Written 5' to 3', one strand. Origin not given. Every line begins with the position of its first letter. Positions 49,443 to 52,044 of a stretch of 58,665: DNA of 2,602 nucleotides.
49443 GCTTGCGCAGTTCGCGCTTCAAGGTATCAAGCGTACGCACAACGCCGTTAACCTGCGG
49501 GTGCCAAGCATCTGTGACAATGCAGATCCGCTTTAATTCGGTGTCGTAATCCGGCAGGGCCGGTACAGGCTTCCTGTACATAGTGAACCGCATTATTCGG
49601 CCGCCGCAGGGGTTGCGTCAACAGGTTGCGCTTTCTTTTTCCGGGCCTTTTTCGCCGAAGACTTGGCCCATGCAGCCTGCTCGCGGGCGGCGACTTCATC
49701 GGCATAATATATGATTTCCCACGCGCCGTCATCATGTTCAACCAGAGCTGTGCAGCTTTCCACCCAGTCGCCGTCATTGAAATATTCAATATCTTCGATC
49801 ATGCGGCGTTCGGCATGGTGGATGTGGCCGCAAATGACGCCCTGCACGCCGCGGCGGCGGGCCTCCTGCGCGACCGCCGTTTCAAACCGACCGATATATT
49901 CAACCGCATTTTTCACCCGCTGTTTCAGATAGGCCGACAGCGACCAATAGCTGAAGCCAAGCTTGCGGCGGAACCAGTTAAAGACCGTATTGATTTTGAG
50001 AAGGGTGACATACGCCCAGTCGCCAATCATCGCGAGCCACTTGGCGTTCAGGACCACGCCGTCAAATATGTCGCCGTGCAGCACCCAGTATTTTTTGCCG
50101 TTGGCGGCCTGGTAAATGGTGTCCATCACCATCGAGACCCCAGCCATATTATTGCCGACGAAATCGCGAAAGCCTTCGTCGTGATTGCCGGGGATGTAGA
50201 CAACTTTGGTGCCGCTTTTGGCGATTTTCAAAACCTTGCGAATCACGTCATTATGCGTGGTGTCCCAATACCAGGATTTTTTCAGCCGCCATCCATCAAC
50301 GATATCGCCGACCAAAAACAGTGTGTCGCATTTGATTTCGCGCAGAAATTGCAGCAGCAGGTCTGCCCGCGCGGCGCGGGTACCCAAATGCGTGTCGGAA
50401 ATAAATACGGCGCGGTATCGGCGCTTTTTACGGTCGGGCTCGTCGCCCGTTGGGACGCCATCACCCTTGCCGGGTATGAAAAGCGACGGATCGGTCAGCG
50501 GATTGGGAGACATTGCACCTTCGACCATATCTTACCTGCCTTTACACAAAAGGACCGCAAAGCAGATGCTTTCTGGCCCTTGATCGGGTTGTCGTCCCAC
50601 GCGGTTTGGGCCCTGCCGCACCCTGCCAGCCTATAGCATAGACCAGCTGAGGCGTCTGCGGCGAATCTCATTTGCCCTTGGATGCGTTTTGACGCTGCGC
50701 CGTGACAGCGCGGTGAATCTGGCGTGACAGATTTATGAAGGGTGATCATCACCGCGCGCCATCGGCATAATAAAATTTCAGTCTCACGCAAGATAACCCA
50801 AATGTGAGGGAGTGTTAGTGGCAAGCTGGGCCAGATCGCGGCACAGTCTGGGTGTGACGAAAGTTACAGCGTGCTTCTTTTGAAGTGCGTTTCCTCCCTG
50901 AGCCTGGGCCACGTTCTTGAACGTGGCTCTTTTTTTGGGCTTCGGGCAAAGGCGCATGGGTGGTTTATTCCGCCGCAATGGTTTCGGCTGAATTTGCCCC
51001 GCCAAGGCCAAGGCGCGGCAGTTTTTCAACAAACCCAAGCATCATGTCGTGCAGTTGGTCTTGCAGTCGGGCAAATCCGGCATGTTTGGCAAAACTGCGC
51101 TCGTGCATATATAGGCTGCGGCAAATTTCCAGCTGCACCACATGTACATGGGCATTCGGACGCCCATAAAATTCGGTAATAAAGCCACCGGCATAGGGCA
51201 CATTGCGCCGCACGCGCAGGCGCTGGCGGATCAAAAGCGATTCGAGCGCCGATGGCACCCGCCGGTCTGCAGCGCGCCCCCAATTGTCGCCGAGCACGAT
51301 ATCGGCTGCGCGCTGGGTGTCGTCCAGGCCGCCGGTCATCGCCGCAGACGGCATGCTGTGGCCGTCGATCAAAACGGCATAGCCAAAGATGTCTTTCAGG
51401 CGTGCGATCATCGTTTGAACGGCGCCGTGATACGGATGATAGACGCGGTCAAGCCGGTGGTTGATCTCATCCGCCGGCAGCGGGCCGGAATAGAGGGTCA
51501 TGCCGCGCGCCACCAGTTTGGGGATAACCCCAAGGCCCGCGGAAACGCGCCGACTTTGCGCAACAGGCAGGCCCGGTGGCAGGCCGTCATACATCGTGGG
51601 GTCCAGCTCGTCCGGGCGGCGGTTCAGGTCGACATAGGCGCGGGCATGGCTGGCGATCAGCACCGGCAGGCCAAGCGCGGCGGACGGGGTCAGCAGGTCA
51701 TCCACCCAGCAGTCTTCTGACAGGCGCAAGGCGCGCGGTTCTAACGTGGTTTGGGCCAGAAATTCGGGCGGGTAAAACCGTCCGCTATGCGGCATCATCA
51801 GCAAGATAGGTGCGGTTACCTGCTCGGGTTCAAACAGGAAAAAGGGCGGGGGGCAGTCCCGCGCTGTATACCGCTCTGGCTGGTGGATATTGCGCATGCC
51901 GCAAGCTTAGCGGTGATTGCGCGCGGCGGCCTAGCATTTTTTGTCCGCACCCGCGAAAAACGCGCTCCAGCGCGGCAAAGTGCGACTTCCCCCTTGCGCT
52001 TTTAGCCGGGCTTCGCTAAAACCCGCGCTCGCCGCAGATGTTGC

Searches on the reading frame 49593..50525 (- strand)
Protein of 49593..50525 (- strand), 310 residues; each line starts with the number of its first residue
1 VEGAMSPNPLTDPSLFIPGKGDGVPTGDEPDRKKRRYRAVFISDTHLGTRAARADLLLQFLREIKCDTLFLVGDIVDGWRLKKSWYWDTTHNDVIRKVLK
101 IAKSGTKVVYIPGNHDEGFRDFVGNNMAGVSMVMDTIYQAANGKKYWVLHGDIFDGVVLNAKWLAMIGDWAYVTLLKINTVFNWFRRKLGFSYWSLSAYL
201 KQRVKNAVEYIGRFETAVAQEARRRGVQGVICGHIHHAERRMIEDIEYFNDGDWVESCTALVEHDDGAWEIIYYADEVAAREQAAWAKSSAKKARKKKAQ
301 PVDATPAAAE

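Call 73: search_protein_families(library=pfam, proteins=[window:49593-50525:-], max_evalue=0.001)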
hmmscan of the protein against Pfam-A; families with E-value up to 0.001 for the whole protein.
window:49593-50525:- (310 aa): 2 families
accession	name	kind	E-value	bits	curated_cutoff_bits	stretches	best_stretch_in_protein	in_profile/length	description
PF00149.33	Metallophos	-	5.8e-14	53.4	21.5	1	38-237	2-190/191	Calcineurin-like phosphoesterase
PF12850.12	Metallophos_2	-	2.3e-09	37.9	27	1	40-156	4-91/154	Calcineurin-like phosphoesterase superfamily domain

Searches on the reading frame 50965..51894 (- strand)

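Call 73: search_protein_families(library=pfam, proteins=[window:50965-51894:-], max_evalue=0.001)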
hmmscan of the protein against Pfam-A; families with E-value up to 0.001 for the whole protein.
window:50965-51894:- (309 aa): 1 family
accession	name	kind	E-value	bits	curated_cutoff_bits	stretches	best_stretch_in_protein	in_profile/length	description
PF05013.17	FGase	-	7.1e-68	229.5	28.9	1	29-263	2-219/219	N-formylglutamate amidohydrolase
